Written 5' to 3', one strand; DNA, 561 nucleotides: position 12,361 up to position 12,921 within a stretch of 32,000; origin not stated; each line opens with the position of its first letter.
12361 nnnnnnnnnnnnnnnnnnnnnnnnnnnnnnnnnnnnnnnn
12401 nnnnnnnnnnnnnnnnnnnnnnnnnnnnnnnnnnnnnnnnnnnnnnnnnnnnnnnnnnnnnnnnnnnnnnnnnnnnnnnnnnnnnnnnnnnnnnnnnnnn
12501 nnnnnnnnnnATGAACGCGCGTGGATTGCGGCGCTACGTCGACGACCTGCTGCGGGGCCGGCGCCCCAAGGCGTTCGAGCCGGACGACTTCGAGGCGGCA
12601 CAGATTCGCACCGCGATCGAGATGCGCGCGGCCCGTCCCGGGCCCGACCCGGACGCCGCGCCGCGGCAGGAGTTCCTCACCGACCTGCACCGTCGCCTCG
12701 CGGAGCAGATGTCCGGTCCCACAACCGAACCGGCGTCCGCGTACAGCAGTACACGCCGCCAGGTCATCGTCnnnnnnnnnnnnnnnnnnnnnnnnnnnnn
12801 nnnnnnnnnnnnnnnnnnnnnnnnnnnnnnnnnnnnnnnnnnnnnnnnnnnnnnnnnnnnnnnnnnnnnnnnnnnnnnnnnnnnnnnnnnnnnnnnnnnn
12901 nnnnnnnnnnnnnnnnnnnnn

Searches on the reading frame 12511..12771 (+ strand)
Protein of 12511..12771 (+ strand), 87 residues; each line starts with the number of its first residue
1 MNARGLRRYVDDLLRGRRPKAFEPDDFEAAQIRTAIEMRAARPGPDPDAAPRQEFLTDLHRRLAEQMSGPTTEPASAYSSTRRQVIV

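Call 14: search_solved_structures(query=window:12511-12771:+, max_evalue=10, show_alignments=3)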
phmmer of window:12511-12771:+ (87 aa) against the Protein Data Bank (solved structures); distinct sequences matched with E-value up to 10: 2.
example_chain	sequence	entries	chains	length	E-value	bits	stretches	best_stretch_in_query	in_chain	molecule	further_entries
6j7h_A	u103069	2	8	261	0.17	15.7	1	14-45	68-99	Blue fluorescent protein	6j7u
22lx_A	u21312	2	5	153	2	12.4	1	36-74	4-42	De novo designed SP11-like protein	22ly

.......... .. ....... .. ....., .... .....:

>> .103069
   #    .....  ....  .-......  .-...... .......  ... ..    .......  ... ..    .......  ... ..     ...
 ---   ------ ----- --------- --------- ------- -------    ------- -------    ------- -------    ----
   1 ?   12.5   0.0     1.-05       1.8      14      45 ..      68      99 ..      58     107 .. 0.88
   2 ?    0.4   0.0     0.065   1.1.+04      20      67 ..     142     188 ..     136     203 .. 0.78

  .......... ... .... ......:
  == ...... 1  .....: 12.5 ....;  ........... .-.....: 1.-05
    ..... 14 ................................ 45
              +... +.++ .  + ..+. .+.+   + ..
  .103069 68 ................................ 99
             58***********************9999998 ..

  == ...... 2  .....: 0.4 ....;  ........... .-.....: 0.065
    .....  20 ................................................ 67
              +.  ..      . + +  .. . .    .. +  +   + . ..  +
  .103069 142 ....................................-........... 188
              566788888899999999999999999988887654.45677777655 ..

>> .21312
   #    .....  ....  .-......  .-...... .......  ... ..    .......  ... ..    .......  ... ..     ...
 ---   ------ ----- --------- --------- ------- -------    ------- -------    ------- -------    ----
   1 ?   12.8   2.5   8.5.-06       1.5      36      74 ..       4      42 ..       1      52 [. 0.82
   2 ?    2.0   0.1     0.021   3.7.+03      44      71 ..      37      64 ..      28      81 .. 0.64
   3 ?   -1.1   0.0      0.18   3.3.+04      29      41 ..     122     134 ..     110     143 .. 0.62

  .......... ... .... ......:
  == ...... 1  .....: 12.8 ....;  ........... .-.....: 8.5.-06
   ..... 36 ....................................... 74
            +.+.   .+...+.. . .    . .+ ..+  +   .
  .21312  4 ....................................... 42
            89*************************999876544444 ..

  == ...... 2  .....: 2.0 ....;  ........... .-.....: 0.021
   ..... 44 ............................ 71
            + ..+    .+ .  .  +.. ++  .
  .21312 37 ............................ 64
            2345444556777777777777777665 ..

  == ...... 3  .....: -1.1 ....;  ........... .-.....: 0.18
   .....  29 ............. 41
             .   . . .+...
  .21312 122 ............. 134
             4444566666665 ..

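Call 20: search_protein_representatives(protein=window:12511-12771:+)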
Query: 87 residues. Proteins with E-value up to 0.001 (for the whole library): 187; up to 1e-10: 68; up to 1e-30: 0. The best 150 are listed.
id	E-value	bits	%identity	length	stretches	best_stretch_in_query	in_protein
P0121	1.4e-24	102.0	73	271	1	1-87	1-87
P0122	1.2e-23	99.1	68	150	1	1-87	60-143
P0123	1.7e-23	98.5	69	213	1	1-87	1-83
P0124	2.3e-23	98.1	75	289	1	1-75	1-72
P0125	8.7e-23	96.3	70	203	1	1-87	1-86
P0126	1.1e-22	96.0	68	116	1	1-81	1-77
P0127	1.9e-22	95.2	67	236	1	1-87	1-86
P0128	2.0e-22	95.1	68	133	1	1-87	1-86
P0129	2.2e-22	95.0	74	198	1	1-73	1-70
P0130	2.7e-22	94.7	77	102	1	1-74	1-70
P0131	4.9e-22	93.9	68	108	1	1-81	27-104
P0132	2.1e-21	91.9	68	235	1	1-87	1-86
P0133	5.8e-21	90.5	80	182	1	1-67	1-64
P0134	9.1e-21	89.9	84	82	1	1-61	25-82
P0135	1.3e-19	86.2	62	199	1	1-87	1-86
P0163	1.8e-13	66.7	58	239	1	2-69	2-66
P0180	2.1e-11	60.1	53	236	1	3-73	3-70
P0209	5.8e-09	52.3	48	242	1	3-74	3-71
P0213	1.9e-08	50.7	50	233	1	1-69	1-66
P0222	6.1e-08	49.1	43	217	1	1-75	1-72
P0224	1.3e-07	48.0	43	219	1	1-82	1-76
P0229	2.0e-07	47.4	47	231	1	1-79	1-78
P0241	1.1e-06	45.0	48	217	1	5-77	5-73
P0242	1.2e-06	45.0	51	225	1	5-77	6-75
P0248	3.2e-06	43.6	48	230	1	3-68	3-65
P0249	3.8e-06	43.4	45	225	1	6-86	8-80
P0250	3.8e-06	43.4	44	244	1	1-76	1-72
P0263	1.4e-05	41.6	45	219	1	3-83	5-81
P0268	2.3e-05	40.8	46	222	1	4-73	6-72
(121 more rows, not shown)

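Call 30: search_protein_families(library=pfam, proteins=[P0222, P0224, P0241, P0248, P0250, window:12511-12771:+], max_evalue=5)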
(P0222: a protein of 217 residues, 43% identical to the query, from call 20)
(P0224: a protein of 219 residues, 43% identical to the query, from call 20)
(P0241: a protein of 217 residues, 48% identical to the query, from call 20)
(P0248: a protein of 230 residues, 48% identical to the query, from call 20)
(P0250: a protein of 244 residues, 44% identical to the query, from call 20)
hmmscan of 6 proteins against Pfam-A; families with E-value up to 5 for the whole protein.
P0222 (217 aa): 0 families

P0224 (219 aa): 1 family
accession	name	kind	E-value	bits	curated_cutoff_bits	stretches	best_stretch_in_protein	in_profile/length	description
PF17524.7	CnrY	-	0.026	15.3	25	1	41-114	13-85/98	Anti-sigma factor CnrY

P0241 (217 aa): 0 families

P0248 (230 aa): 1 family
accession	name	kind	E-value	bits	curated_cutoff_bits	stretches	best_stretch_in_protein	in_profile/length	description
PF09849.14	DUF2076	-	0.051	14.1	38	1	65-119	133-176/265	Uncharacterized protein conserved in bacteria (DUF2076)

P0250 (244 aa): 1 family
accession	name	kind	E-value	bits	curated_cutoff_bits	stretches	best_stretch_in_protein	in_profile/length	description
PF04277.18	OAD_gamma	-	0.39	11.9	27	0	21-37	57-73/76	Oxaloacetate decarboxylase, gamma chain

window:12511-12771:+ (87 aa): 0 families

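Call 31: search_protein_families(library=ncbifam, proteins=[P0222, P0224, P0241, P0248, P0250, window:12511-12771:+], max_evalue=5)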
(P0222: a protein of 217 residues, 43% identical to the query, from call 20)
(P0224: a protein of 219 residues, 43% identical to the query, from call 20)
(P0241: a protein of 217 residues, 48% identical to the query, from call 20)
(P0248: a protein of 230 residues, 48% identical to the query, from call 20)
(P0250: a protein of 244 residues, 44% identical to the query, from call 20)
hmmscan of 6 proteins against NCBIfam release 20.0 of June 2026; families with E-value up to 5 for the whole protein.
P0222 (217 aa): 3 families
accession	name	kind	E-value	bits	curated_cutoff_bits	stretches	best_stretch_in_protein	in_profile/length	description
NF052375.1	antisigma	equivalog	0.00021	21.4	100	1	32-149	36-153/217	anti-sigma factor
NF010501.0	PRK13920.1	subfamily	0.0053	16.4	225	1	65-181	70-177/213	putative anti-sigmaE protein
NF049861.1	SCO2400_fam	subfamily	0.029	14.9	55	1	77-113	91-128/136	SCO2400 family protein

P0224 (219 aa): 3 families
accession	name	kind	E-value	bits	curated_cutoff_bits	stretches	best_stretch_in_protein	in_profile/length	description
NF052375.1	antisigma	equivalog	2.3e-08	34.3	100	1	27-182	31-186/217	anti-sigma factor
NF010501.0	PRK13920.1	subfamily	4.3e-05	23.2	225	1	52-181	44-177/213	putative anti-sigmaE protein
NF038083.1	CU044_5270_fam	subfamily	0.0003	20.7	100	1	54-141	10-85/284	CU044_5270 family protein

P0241 (217 aa): 2 families
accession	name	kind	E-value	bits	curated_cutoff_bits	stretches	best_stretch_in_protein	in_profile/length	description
NF052375.1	antisigma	equivalog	4.7e-05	23.5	100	1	30-113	34-125/217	anti-sigma factor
NF038083.1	CU044_5270_fam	subfamily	0.13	12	100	1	66-113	15-60/284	CU044_5270 family protein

P0248 (230 aa): 2 families
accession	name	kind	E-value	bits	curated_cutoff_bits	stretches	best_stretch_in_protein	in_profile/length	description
NF052375.1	antisigma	equivalog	3.4e-06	27.2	100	1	68-163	56-153/217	anti-sigma factor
NF010501.0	PRK13920.1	subfamily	0.00039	20.1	225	1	56-187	34-170/213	putative anti-sigmaE protein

P0250 (244 aa): 3 families
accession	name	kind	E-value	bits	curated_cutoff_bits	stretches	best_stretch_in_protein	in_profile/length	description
NF010501.0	PRK13920.1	subfamily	4.9e-05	23.1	225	1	60-221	48-192/213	putative anti-sigmaE protein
NF052375.1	antisigma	equivalog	6.2e-05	23.1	100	1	55-207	53-186/217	anti-sigma factor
TIGR02811.1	formate_TAT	hypoth_equivalog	0.22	11.9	48.45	1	109-136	19-46/66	formate dehydrogenase region TAT target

window:12511-12771:+ (87 aa): 2 families
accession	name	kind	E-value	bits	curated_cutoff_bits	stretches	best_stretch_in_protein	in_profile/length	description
NF000011.2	APH_6_Ic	exception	0.0019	17.2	500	1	24-68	98-144/280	aminoglycoside O-phosphotransferase APH(6)-Ic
NF042915.1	MAB_1171c_fam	subfamily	0.018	14.1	100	1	6-50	295-338/362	MAB_1171c family putative transporter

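Call 36: find_related_loci(query=A3, collection=metagenome_contigs, flank=4000)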
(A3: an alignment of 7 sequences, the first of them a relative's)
Query A3 (225 aa) in metagenome_contigs; peptide patterns used: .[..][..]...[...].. (x = any residue, [..] = any of these).
600 stretches matched a pattern (row limit reached: there are more); 526 encode a relative of the query (tblastn E <= 1e-3); the best 80 are kept; 80 distinct loci.
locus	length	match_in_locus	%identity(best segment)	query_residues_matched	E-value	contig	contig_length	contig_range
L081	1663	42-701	48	6-219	6e-52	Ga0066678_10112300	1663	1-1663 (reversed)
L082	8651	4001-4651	54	1-219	6e-55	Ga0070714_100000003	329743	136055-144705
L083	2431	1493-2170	41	7-225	2e-47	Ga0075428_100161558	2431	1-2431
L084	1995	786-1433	45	7-220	2e-45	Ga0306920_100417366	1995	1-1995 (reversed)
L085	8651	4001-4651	46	1-220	3e-44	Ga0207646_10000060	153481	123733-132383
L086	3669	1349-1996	45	1-219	9e-43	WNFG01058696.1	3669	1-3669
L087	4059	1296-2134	44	1-219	1e-42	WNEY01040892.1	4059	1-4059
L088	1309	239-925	39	5-222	8e-42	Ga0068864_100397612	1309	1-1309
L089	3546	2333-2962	42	6-220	2e-40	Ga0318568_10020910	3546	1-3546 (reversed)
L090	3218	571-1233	40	10-223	1e-40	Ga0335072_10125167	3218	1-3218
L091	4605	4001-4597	42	6-200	5e-40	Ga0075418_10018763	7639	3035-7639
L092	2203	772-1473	40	4-223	1e-39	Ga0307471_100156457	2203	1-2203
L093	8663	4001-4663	39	10-222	1e-39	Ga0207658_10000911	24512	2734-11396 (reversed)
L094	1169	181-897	40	6-220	3e-41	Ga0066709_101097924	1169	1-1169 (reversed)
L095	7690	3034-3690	39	10-222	1e-39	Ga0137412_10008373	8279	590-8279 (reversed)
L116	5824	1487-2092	40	27-222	3e-32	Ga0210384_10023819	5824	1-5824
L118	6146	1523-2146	38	7-224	3e-31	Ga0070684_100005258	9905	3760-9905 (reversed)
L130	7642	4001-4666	38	1-220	2e-26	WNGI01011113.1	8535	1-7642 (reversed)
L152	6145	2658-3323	30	30-224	3e-17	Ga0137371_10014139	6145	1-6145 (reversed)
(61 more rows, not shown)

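Call 58: find_homologous_proteins(query=P0224)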
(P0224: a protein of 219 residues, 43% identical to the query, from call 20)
Query P0224 (219 aa): 367 proteins with E <= 0.001 among 3403 candidates; the best 120 are listed.
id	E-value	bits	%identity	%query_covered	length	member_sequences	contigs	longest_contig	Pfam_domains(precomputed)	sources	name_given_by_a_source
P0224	1.3e-135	467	100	100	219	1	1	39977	-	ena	-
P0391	3.7e-103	362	79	100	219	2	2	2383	-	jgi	jgi:hypothetical protein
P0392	9.6e-103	360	79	100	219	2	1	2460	-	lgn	-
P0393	5.6e-97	341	75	100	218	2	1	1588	-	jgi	jgi:hypothetical protein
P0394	2.0e-85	304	69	100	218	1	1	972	-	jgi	jgi:hypothetical protein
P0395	2.8e-83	297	67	100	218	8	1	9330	-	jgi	jgi:hypothetical protein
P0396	9.4e-83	295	65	100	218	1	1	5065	-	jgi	jgi:hypothetical protein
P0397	2.8e-82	293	65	100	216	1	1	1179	-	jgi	jgi:hypothetical protein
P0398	7.7e-82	292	65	100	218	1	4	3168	-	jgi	jgi:hypothetical protein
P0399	3.3e-81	290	67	100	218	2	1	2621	-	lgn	-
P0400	7.5e-81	289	67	100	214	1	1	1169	-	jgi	jgi:hypothetical protein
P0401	1.5e-80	288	64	100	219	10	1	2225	-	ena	-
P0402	3.0e-80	287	66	100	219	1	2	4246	-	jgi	jgi:hypothetical protein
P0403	7.6e-80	285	64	100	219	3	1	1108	-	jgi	jgi:hypothetical protein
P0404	2.7e-79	284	64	100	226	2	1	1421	-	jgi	jgi:hypothetical protein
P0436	1.7e-74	268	61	95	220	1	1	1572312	-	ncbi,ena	-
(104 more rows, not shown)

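Call 59: find_encoding_contigs(protein=P0436, flank=4000, max_places=2)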
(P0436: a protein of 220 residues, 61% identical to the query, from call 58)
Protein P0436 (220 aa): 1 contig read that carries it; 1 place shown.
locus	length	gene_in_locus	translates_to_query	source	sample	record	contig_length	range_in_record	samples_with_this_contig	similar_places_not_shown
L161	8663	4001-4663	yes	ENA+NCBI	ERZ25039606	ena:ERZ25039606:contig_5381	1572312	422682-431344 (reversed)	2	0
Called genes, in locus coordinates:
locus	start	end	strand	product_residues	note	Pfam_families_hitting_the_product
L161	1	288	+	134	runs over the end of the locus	PF01740:STAS, PF13466:STAS_2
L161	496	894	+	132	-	PF03861:ANTAR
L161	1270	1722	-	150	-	-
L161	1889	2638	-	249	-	-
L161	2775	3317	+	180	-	-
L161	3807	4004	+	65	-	PF08281:Sigma70_r4_2, PF04545:Sigma70_r4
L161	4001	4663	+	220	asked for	-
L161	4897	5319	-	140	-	-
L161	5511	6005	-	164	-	PF03640:Lipoprotein_15 (weak)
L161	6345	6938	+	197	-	PF04264:YceI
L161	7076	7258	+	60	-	-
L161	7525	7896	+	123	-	PF13011:LZ_Tnp_IS481 (weak), PF13518:HTH_28, PF13551:HTH_29 (weak), PF13565:HTH_32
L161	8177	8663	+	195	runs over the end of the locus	PF13683:rve_3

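Call 60: find_encoding_contigs(protein=P0224, flank=4000, max_places=2)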
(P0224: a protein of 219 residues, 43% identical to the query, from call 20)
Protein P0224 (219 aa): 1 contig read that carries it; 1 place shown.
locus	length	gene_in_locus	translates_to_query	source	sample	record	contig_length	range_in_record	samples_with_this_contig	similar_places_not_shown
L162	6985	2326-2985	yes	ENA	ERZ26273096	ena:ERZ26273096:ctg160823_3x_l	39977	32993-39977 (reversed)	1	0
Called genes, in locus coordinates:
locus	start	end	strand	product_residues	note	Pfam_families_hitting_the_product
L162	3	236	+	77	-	?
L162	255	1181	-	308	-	PF20434:BD-FAE, PF07859:Abhydrolase_3 (weak)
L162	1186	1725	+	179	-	-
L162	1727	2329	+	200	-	PF04542:Sigma70_r2, PF04545:Sigma70_r4, PF08281:Sigma70_r4_2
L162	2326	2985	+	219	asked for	-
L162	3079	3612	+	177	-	PF03640:Lipoprotein_15 (weak)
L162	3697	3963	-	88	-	-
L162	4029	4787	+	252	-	PF08220:HTH_DeoR, PF00455:DeoRC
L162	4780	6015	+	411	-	PF07690:MFS_1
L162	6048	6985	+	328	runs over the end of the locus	PF08240:ADH_N, PF00107:ADH_zinc_N, PF13602:ADH_zinc_N_2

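Call 65: search_solved_structures(query=A4, max_evalue=10, show_alignments=4)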
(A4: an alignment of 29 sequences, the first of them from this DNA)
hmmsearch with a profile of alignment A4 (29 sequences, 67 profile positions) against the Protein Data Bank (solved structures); distinct sequences matched with E-value up to 10: 1.
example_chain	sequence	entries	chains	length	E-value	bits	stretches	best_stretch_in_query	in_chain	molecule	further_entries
9k0z_7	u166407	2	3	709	0.73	13.2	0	24-53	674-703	Translation elongation factor EF-G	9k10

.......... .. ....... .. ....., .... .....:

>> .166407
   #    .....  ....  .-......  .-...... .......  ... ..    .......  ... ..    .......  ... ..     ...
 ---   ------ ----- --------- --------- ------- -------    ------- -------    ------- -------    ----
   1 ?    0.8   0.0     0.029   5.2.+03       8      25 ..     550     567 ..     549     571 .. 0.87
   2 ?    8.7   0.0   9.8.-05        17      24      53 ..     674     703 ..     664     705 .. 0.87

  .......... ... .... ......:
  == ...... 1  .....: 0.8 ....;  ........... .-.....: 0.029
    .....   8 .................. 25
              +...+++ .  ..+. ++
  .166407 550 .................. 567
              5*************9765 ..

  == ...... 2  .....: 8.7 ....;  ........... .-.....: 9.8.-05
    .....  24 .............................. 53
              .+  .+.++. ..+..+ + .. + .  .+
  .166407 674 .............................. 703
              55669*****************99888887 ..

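Call 71: predict_structure(alignment_id=A4)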
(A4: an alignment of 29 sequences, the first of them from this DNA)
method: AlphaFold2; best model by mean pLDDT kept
length: 70 residues; sequences in the alignment: 29
mean_pLDDT: 80.0   pTM: 0.52
mean pLDDT of the five models: 80.0, 76.6, 74.2, 73.9, 73.6
residues with pLDDT >= 90: 1; 70-90: 58; 50-70: 11; < 50: 0
segments of 3 or more residues with pLDDT < 50: none
pLDDT, mean of each block of 10 residues (from residue 1): 83 85 88 84 68 76 76
secondary structure, 60 per line:
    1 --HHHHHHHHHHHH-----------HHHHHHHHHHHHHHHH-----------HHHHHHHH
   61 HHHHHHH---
elements in order: H3-14 H26-41 H53-67

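Call 76: fold_search(model_id=the predicted structure, library=pdb)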
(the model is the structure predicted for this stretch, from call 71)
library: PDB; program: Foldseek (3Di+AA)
matches with E <= 10: 32; with E <= 0.001: 0
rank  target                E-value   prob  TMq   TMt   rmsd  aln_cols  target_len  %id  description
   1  5svd_A                1.9e+00  0.09  0.28  0.06  10.7        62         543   13  Nop9, a new PUF-like protein, prevents premature pre-rRNA cleavage to correctly process mature 18S rRNA (released 2016-10-26)
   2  5n6y_C                2.8e+00  0.13  0.39  0.28   7.8        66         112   23  Azotobacter vinelandii vanadium nitrogenase (released 2017-07-26)
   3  6fea_C                4.2e+00  0.12  0.42  0.28   7.4        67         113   22  A. vinelandii vanadium nitrogenase, turnover state (released 2018-03-28)
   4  9lvh_A                4.5e+00  0.06  0.30  0.13   6.8        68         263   16  Crystal structure of the mouse RIP3 kinase domain in complexed with Tricetin (released 2025-05-07)
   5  2q69_A                5.1e+00  0.13  0.38  0.28   9.2        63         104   13  Crystal Structure of Nak channel D66N mutant (released 2007-10-02)
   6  8a35_B                5.1e+00  0.08  0.38  0.31  11.6        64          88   14  NaK C-DI mutant with Rb+ and Na+ (released 2023-02-01)
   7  9mt4_R                5.4e+00  0.08  0.26  0.06   8.6        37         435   27  Connector structure of phage JohannRWettstein (Bas63) (released 2025-11-19)
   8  5n6y_F                5.8e+00  0.09  0.41  0.29   7.5        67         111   22  Azotobacter vinelandii vanadium nitrogenase (released 2017-07-26)
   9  6btm_B                5.8e+00  0.08  0.39  0.04   9.9        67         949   18  Structure of Alternative Complex III from Flavobacterium johnsoniae (Wild Type) (released 2018-05-09)
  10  2q68_B                6.2e+00  0.11  0.39  0.28   8.7        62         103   14  Crystal Structure of Nak channel D66A, S70E double mutants (released 2007-10-02)
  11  2ahz_A                6.2e+00  0.10  0.37  0.27   9.3        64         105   11  K+ complex of the NaK Channel (released 2006-02-07)
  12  2q68_A                7.1e+00  0.11  0.39  0.28   9.1        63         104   14  Crystal Structure of Nak channel D66A, S70E double mutants (released 2007-10-02)
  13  2ahy_A                7.1e+00  0.09  0.37  0.27   8.8        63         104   10  Na+ complex of the NaK Channel (released 2006-02-07)
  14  6n0t                  7.1e+00  0.09  0.40  0.10   6.4        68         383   18  tRNA ligase (released 2019-01-09)
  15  7yqa_B                7.1e+00  0.06  0.37  0.09  12.4        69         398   19  Crystal structure of D-threonine aldolase from Chlamydomonas reinhardtii (released 2023-02-15)
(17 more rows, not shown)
